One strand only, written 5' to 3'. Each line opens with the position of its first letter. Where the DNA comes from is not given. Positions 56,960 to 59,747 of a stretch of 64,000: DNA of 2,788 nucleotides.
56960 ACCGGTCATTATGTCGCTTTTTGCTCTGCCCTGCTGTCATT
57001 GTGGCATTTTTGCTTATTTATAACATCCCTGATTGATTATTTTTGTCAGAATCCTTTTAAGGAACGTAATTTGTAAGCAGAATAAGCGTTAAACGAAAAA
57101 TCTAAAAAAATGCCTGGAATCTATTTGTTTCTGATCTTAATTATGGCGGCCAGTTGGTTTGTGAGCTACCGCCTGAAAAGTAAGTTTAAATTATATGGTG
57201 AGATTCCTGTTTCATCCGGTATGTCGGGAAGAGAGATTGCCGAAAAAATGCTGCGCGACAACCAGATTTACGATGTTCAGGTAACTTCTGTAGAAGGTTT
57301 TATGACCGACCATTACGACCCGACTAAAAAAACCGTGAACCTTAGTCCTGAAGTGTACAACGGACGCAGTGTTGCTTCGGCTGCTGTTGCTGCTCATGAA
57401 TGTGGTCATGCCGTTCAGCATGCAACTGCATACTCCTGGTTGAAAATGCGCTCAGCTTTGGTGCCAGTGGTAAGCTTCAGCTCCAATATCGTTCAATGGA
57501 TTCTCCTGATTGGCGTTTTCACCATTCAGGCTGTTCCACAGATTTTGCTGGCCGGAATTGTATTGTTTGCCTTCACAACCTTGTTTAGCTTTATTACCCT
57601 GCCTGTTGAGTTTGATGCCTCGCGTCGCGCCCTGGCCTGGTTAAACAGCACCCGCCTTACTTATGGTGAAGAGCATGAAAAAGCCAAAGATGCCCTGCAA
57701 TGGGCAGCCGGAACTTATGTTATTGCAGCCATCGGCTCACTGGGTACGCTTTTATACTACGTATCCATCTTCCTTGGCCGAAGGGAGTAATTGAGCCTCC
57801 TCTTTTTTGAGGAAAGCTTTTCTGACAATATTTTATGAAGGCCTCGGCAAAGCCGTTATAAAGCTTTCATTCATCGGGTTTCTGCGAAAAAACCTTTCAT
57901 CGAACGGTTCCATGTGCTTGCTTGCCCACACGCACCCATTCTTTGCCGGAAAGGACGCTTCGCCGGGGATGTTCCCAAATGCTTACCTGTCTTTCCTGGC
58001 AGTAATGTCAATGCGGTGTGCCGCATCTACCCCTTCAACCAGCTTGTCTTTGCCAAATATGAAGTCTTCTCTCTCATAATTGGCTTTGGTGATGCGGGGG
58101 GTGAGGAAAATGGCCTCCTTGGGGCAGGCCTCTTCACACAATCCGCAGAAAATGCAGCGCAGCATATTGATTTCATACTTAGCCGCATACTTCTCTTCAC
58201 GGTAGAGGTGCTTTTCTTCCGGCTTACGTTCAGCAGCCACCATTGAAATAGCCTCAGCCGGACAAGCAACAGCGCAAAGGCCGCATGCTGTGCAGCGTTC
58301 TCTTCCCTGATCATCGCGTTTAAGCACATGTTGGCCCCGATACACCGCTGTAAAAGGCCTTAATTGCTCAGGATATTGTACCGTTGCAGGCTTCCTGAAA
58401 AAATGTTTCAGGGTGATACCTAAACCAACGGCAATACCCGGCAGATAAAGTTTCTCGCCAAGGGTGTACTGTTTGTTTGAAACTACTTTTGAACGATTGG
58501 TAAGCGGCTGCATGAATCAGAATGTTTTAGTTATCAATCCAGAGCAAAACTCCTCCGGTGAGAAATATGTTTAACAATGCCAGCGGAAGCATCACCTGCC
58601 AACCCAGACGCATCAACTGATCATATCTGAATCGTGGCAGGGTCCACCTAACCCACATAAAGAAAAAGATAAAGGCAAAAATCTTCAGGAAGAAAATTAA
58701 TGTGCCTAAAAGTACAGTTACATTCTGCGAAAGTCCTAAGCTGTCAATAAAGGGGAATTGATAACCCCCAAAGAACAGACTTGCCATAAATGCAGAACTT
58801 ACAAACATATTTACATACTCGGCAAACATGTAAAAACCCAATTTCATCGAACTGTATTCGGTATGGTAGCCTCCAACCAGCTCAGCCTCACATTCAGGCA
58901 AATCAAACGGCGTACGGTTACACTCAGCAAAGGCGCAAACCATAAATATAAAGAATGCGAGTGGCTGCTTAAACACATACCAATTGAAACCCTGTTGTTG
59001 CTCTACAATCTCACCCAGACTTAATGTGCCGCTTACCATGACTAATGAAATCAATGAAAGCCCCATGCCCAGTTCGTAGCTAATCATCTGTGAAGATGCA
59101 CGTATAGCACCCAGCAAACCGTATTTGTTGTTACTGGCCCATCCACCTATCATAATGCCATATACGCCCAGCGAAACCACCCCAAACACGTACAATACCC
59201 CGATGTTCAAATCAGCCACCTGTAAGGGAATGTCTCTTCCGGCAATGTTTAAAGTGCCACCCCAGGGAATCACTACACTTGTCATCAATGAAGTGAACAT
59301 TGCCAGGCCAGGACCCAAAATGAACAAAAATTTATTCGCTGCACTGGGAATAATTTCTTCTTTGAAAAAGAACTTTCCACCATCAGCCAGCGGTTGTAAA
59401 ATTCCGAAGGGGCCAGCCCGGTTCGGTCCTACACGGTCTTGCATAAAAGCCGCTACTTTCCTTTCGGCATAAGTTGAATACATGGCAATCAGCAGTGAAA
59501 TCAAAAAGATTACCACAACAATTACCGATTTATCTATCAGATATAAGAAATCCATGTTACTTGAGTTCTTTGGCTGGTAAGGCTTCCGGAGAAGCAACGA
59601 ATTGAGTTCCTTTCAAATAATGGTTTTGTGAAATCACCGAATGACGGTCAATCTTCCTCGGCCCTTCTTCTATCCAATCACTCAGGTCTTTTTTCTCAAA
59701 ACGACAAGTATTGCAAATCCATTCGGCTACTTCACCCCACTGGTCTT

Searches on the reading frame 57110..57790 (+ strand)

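Call 60: search_protein_families(library=pfam, proteins=[window:57110-57790:+], max_evalue=0.00001)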
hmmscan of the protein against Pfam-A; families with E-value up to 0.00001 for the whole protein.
window:57110-57790:+ (226 aa): 1 family
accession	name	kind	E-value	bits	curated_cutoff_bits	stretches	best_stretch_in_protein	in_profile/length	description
PF04298.18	Zn_peptidase_2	-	2.4e-87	292.5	27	1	5-221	2-217/218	Putative neutral zinc metallopeptidase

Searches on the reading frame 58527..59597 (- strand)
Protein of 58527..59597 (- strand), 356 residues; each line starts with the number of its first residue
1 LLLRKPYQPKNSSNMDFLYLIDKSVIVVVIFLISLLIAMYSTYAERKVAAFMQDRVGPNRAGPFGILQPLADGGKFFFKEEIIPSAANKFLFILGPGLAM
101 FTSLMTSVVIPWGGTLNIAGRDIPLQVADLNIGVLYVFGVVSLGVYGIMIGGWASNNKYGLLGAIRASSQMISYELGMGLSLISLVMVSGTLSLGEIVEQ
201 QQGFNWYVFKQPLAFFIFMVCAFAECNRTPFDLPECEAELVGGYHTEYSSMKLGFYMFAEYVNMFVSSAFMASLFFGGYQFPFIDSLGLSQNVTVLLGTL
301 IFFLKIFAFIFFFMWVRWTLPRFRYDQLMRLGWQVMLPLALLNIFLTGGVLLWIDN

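Call 60: search_protein_families(library=pfam, proteins=[window:58527-59597:-], max_evalue=0.00001)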
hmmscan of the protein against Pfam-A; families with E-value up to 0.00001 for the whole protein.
window:58527-59597:- (356 aa): 1 family
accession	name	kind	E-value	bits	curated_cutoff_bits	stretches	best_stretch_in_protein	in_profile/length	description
PF00146.26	NADHdh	-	7.7e-125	416.6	27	1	27-347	3-297/298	NADH dehydrogenase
